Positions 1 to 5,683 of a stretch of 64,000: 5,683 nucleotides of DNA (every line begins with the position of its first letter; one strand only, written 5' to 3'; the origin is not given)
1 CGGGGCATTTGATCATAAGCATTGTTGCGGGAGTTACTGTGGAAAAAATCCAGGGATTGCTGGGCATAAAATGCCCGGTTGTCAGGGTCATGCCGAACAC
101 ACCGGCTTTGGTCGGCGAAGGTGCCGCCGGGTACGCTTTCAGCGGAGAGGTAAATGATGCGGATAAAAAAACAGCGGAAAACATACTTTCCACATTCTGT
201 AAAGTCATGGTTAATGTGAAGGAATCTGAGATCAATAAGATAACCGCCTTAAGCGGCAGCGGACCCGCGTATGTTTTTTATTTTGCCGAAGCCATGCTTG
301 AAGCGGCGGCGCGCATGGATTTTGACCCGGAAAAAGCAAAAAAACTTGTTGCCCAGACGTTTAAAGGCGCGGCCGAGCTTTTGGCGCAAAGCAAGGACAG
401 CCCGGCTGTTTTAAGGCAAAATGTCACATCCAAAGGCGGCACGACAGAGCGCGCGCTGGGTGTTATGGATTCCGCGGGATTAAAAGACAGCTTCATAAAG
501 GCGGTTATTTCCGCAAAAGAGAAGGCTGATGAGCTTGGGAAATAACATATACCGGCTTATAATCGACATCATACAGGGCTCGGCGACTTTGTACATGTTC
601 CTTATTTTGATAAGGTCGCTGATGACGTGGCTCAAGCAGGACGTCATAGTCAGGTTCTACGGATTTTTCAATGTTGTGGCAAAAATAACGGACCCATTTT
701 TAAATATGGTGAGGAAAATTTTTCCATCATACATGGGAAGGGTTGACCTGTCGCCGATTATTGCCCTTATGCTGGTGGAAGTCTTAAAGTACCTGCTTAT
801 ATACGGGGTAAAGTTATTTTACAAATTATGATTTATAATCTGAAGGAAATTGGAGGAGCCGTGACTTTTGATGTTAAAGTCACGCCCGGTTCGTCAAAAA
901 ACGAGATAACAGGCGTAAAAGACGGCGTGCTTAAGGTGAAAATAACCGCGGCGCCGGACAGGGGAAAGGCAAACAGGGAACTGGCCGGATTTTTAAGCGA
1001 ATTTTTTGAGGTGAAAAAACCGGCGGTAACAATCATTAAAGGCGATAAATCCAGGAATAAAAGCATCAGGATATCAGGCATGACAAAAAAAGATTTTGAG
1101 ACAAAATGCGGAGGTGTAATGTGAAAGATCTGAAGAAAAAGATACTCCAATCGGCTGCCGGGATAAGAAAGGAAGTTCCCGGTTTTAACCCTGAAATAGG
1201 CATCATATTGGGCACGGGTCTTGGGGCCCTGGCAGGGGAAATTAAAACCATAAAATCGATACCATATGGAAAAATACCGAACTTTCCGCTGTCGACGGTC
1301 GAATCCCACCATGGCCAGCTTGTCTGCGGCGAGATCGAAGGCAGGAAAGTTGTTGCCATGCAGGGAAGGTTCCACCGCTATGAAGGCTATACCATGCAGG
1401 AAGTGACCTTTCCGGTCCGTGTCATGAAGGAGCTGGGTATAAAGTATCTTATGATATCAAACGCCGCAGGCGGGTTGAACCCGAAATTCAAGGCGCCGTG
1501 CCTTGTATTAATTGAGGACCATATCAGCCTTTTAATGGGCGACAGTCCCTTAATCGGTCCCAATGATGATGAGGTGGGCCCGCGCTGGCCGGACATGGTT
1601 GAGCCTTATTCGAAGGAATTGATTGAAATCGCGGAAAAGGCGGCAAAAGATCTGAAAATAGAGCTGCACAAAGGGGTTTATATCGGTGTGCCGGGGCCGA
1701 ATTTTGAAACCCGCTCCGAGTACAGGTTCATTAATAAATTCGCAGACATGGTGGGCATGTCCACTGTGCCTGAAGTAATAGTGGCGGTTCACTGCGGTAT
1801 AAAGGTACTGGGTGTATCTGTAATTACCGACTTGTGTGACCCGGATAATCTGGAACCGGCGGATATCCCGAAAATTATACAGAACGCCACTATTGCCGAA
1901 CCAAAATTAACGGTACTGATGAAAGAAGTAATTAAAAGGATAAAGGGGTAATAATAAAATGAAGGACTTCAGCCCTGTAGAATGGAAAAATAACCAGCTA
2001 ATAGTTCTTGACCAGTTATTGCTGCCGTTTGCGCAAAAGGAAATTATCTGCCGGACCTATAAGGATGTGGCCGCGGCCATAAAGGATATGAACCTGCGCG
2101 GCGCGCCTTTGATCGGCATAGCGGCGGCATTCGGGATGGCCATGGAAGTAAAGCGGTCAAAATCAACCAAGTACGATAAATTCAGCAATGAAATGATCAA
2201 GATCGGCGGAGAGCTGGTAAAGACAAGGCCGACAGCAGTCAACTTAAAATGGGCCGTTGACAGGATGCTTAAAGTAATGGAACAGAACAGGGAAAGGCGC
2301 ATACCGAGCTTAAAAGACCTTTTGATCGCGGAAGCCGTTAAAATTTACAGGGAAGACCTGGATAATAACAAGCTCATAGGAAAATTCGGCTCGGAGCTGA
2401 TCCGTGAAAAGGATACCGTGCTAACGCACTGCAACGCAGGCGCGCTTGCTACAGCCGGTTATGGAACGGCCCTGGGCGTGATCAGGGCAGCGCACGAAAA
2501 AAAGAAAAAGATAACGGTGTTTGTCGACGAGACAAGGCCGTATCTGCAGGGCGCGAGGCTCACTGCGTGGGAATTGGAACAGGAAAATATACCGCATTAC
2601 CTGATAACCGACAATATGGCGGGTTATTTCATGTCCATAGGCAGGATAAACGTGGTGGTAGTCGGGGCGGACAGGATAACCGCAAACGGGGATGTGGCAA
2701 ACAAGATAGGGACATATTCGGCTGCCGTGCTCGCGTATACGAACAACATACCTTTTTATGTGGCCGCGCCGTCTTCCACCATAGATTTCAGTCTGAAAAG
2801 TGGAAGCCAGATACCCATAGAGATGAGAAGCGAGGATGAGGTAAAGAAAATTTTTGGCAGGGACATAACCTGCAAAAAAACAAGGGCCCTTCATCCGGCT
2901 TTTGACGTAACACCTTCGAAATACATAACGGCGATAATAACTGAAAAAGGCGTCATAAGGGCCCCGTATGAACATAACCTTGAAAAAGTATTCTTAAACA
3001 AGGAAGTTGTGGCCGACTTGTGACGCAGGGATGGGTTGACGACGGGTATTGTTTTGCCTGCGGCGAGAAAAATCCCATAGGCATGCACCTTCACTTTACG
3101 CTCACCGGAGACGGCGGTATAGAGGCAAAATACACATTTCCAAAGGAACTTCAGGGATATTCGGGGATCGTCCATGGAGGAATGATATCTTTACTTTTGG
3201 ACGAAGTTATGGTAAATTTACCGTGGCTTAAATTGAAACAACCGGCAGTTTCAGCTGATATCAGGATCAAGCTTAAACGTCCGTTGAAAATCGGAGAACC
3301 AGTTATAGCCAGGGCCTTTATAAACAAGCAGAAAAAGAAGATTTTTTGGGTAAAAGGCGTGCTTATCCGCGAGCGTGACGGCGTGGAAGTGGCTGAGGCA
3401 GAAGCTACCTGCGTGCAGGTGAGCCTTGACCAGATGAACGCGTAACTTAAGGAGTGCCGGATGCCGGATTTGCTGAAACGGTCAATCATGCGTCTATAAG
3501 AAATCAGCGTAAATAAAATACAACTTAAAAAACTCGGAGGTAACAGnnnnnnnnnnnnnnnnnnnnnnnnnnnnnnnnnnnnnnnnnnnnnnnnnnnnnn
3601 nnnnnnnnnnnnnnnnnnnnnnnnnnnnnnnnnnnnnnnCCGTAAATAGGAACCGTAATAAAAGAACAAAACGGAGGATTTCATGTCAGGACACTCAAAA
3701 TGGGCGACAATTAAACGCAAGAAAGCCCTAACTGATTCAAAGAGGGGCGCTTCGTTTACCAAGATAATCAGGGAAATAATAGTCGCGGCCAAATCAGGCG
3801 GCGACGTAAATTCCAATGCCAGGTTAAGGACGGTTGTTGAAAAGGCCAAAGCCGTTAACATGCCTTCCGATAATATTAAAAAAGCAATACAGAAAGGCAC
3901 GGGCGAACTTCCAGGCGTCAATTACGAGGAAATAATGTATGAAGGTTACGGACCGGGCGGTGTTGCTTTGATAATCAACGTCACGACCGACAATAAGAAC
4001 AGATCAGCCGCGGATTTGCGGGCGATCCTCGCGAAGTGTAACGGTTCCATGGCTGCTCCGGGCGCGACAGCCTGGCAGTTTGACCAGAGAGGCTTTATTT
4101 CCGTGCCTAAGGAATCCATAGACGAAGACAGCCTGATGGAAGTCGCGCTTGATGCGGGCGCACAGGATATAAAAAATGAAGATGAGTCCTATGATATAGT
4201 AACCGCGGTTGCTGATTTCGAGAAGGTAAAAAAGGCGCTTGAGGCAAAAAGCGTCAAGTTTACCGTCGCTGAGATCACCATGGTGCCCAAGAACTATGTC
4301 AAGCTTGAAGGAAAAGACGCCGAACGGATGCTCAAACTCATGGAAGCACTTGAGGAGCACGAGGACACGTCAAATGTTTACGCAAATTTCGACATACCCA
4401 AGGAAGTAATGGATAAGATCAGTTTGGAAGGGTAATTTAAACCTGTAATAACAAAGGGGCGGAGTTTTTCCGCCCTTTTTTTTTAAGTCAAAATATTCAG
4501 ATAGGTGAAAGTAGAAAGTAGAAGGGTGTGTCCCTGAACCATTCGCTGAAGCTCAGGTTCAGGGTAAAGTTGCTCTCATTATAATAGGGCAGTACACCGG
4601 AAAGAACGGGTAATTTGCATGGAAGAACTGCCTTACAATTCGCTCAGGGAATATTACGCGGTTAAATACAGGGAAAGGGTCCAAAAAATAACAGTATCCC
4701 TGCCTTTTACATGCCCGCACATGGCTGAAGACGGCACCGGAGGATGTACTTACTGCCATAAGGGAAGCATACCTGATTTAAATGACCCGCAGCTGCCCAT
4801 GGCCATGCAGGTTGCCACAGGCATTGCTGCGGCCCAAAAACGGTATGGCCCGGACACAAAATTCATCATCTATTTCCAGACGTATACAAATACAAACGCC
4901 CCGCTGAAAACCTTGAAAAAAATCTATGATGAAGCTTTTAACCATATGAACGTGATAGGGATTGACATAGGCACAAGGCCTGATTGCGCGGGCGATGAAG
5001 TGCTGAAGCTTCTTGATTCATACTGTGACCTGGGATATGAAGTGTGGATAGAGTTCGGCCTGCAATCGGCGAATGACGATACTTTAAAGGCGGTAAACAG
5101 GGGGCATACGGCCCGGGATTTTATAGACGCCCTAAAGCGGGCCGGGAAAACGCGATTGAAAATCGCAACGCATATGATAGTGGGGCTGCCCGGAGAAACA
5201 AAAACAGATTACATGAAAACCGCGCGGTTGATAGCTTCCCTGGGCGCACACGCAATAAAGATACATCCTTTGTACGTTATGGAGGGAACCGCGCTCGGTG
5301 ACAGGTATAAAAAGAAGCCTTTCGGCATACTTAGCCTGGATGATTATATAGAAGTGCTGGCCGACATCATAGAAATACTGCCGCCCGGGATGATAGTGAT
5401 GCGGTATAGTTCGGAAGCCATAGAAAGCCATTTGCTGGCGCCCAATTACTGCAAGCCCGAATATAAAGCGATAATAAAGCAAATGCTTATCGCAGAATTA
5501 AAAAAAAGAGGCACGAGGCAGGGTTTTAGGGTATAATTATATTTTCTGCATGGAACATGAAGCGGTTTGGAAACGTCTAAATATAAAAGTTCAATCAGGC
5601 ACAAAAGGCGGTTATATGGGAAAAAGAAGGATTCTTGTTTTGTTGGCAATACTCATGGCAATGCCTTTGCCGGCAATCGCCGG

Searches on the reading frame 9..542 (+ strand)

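Call 56: search_protein_families(library=pfam, proteins=[window:9-542:+], max_evalue=0.001)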
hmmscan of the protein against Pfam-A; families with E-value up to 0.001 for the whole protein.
window:9-542:+ (178 aa): 1 family
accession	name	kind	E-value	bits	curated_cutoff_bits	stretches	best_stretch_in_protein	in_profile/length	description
PF14748.11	P5CR_dimer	-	8.9e-37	126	25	1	72-176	1-105/105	Pyrroline-5-carboxylate reductase dimerisation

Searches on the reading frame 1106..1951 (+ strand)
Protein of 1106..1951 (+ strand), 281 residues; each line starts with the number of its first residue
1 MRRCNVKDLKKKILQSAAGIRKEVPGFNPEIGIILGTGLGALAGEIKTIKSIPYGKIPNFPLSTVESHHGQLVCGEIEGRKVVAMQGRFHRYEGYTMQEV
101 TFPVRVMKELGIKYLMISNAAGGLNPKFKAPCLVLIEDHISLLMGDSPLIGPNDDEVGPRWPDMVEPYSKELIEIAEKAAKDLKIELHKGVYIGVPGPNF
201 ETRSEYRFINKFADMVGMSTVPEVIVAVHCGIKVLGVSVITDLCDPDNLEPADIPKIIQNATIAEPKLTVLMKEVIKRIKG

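Call 56: search_protein_families(library=pfam, proteins=[window:1106-1948:+], max_evalue=0.001)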
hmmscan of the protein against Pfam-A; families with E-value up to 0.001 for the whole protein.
window:1106-1948:+ (281 aa): 1 family
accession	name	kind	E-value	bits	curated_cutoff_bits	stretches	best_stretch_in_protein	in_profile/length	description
PF01048.26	PNP_UDP_1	-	3.2e-51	174.4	25.1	1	31-277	2-233/233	Phosphorylase superfamily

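Call 71: find_encoding_contigs(protein=window:1106-1951:+, flank=10000, max_places=6)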
Protein window:1106-1951:+ (281 aa): 1 contig read that carries it; 1 place shown.
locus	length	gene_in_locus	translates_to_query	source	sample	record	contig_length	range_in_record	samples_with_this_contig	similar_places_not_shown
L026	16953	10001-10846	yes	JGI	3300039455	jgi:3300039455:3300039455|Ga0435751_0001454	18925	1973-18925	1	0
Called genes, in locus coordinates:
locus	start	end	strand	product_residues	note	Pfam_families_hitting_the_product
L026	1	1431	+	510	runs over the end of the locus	PF03853:YjeF_N, PF01256:Carb_kinase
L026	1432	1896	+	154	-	-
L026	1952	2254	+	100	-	-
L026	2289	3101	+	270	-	PF13428:TPR_14 (faint), PF25058:ARM_TT21 (faint), PF13174:TPR_6 (faint), PF00515:TPR_1 (faint), PF07719:TPR_2 (faint), PF13181:TPR_8 (faint), PF13424:TPR_12 (faint), PF13176:TPR_7 (faint)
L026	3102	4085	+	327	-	PF00586:AIRS, PF02769:AIRS_C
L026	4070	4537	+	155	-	PF02367:TsaE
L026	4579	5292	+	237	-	PF00814:TsaD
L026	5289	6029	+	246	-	-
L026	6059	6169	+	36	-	-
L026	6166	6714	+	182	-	-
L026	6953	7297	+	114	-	-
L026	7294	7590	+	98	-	-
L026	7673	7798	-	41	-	-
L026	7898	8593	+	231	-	PF01168:Ala_racemase_N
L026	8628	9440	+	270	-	PF03807:F420_oxidored, PF14748:P5CR_dimer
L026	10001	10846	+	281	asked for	PF01048:PNP_UDP_1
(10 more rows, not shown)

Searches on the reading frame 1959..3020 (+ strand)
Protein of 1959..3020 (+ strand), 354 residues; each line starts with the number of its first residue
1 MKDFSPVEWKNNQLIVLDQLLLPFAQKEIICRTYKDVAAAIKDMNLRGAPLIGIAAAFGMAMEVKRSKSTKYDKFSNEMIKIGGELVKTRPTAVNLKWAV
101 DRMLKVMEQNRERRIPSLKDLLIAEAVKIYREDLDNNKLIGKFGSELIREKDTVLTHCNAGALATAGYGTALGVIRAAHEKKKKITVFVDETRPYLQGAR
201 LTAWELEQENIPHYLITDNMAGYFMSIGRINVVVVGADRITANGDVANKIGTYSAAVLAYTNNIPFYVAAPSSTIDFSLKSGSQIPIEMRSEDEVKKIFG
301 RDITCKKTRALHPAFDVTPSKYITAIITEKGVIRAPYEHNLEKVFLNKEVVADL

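Call 56: search_protein_families(library=pfam, proteins=[window:1959-3020:+], max_evalue=0.001)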
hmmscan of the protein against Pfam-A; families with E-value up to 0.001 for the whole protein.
window:1959-3020:+ (354 aa): 1 family
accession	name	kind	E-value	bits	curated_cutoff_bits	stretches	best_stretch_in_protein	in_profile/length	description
PF01008.23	IF-2B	-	5.8e-93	311.6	22.4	1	47-334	3-279/280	Initiation factor 2 subunit family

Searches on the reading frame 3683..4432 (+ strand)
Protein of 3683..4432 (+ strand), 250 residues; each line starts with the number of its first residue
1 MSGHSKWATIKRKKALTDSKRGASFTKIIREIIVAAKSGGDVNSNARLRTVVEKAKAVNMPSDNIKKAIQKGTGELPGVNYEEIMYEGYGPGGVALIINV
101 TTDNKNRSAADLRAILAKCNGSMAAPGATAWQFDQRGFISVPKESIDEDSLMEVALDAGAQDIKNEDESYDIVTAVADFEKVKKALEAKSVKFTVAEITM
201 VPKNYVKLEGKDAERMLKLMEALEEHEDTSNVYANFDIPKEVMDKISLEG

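Call 56: search_protein_families(library=pfam, proteins=[window:3683-4432:+], max_evalue=0.001)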
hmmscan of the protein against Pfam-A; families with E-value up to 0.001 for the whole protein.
window:3683-4432:+ (250 aa): 2 families
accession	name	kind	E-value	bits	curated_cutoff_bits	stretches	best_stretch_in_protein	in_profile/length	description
PF01709.26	Transcrip_reg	-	1.8e-58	197.2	27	1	81-236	1-160/160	TACO1/YebC second and third domain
PF20772.2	TACO1_YebC_N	-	8.3e-29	100.3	36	1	5-75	1-73/73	TACO1/YebC protein N-terminal domain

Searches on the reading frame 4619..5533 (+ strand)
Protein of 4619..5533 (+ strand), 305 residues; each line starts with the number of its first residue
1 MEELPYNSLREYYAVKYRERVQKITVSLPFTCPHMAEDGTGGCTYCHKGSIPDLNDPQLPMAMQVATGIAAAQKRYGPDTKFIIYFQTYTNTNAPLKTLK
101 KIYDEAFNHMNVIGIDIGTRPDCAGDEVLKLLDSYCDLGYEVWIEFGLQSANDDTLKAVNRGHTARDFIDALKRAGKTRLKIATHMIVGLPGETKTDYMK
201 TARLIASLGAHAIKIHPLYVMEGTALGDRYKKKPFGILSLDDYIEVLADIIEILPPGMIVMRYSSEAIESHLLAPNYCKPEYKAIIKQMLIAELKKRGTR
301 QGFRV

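Call 56: search_protein_families(library=pfam, proteins=[window:4619-5533:+], max_evalue=0.001)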
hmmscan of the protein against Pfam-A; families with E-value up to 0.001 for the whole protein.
window:4619-5533:+ (305 aa): 2 families
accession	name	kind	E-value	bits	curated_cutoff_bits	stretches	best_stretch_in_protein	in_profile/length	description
PF16199.10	Radical_SAM_C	-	2e-21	76.3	31.9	1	211-289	2-82/85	Radical_SAM C-terminal domain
PF04055.27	Radical_SAM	-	2.6e-18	67.2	29.5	1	41-205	9-166/166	Radical SAM superfamily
